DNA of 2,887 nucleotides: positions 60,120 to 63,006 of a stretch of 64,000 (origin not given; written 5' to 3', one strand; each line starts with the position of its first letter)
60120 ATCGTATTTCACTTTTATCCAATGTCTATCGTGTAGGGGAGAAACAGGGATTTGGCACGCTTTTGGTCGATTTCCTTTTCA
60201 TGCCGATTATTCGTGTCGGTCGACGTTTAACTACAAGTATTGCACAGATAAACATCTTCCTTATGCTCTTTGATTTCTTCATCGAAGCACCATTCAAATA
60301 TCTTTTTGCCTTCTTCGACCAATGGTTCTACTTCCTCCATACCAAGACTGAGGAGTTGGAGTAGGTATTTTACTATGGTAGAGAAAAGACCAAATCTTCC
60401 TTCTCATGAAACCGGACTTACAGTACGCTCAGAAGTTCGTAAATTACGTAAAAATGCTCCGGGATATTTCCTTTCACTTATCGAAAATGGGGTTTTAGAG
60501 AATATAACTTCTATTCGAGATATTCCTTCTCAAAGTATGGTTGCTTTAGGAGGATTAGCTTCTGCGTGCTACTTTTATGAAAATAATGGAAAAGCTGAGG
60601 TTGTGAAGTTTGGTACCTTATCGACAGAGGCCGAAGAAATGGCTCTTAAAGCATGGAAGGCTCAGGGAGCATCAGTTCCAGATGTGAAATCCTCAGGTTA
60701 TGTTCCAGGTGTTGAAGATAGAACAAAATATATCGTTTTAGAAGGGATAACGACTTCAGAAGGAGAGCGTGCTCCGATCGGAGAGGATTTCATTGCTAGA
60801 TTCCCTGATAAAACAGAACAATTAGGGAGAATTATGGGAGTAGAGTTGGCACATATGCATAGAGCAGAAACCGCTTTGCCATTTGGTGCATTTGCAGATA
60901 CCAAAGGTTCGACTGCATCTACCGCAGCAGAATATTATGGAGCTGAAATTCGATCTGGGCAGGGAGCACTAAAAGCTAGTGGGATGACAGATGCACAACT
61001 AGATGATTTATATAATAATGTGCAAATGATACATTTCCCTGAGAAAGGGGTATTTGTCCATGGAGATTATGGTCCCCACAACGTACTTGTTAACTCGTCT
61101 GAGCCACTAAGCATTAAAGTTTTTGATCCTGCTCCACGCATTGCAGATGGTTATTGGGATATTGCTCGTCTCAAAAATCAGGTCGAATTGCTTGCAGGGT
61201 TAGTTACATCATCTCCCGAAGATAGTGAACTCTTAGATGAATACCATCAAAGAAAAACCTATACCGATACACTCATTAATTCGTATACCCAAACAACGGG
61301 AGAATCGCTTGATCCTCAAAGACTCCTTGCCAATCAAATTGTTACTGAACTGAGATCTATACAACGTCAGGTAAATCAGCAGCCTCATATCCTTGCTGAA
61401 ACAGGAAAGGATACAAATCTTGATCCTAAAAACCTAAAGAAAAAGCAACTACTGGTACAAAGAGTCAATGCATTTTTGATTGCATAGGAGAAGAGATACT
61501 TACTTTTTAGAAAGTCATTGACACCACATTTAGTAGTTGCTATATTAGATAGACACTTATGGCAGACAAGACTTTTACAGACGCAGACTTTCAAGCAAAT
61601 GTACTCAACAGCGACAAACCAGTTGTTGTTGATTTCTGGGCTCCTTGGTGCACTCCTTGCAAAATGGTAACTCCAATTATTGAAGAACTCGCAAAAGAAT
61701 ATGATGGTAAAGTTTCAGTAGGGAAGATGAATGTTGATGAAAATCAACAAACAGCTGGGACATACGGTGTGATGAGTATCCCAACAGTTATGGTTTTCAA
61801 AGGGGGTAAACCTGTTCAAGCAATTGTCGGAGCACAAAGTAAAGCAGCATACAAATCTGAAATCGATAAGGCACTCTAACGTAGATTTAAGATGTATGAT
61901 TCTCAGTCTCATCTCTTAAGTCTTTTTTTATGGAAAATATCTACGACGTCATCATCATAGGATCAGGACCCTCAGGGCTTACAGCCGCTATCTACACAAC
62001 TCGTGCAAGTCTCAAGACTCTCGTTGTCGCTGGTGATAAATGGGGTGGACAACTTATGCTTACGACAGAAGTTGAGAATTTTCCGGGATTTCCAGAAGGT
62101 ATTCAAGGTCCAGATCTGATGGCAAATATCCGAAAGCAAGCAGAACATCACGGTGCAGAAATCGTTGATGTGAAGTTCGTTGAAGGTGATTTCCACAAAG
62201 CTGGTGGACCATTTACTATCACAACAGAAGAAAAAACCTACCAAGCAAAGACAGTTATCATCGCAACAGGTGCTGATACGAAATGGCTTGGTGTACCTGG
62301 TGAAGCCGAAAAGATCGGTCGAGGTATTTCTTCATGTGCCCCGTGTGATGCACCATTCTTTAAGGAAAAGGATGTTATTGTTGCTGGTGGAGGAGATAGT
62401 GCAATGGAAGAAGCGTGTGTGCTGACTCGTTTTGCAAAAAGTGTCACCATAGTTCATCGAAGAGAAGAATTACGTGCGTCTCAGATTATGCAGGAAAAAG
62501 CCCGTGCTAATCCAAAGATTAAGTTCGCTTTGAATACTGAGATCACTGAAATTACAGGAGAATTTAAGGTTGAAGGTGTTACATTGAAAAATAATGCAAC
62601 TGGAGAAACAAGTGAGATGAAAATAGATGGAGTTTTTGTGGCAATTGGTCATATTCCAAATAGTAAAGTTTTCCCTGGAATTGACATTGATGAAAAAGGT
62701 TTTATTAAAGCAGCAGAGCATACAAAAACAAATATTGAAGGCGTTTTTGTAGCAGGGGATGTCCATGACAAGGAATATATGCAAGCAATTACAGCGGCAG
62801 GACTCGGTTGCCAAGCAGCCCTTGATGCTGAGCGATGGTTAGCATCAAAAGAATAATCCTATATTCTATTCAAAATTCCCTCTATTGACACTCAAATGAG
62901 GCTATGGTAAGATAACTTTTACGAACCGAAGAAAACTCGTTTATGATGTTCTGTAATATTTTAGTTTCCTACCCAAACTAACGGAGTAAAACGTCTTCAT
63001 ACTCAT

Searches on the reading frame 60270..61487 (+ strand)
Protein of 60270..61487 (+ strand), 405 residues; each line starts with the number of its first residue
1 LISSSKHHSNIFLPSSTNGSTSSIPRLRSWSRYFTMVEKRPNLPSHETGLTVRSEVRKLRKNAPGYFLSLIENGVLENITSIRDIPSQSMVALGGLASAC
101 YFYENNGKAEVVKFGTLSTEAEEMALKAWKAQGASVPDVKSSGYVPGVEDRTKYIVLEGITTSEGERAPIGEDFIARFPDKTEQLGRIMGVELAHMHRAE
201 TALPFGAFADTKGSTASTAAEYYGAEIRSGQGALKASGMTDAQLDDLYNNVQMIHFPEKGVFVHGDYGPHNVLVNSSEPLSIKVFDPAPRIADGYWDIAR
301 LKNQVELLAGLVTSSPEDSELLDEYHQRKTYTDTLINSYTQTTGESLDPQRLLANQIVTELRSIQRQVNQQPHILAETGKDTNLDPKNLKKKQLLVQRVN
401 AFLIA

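Call 79: search_protein_families(library=pfam, proteins=[window:60270-61487:+], max_evalue=0.0001)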
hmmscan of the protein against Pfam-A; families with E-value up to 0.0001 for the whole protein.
window:60270-61487:+ (405 aa): 1 family
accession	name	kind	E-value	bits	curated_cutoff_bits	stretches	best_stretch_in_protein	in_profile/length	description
PF01636.29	APH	-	1.8e-05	25.1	23.2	1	176-277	87-184/239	Phosphotransferase enzyme family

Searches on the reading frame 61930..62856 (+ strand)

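Call 79: search_protein_families(library=pfam, proteins=[window:61930-62856:+], max_evalue=0.0001)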
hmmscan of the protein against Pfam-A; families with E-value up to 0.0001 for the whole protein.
window:61930-62856:+ (308 aa): 9 families
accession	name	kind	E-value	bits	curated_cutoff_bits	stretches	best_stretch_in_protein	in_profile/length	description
PF07992.20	Pyr_redox_2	-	5.9e-52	177.3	26.1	1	5-290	1-288/291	Pyridine nucleotide-disulphide oxidoreductase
PF13738.12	Pyr_redox_3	-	4.8e-26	92.2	30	1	88-276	107-305/305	Pyridine nucleotide-disulphide oxidoreductase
PF00070.33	Pyr_redox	-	5.6e-20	72.1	22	1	149-221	2-81/82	Pyridine nucleotide-disulphide oxidoreductase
PF01266.30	DAO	-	5.3e-08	33.2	27.9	0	59-120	147-209/353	FAD dependent oxidoreductase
PF03486.20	HI0933_like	-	1.1e-07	32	50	0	6-37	2-33/244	HI0933-like protein Rossmann domain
PF13434.12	Lys_Orn_oxgnase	-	1.5e-07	31.4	21.3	0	74-183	114-227/339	L-lysine 6-monooxygenase/L-ornithine 5-monooxygenase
PF00890.30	FAD_binding_2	-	2.4e-07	30.7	20.4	0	6-36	1-31/414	FAD binding domain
PF01946.23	Thi4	-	1.4e-06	28.2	26.2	0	5-34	18-48/235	Thi4 family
PF12831.13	FAD_oxidored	-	4.4e-06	26.7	27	1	6-41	1-37/416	FAD dependent oxidoreductase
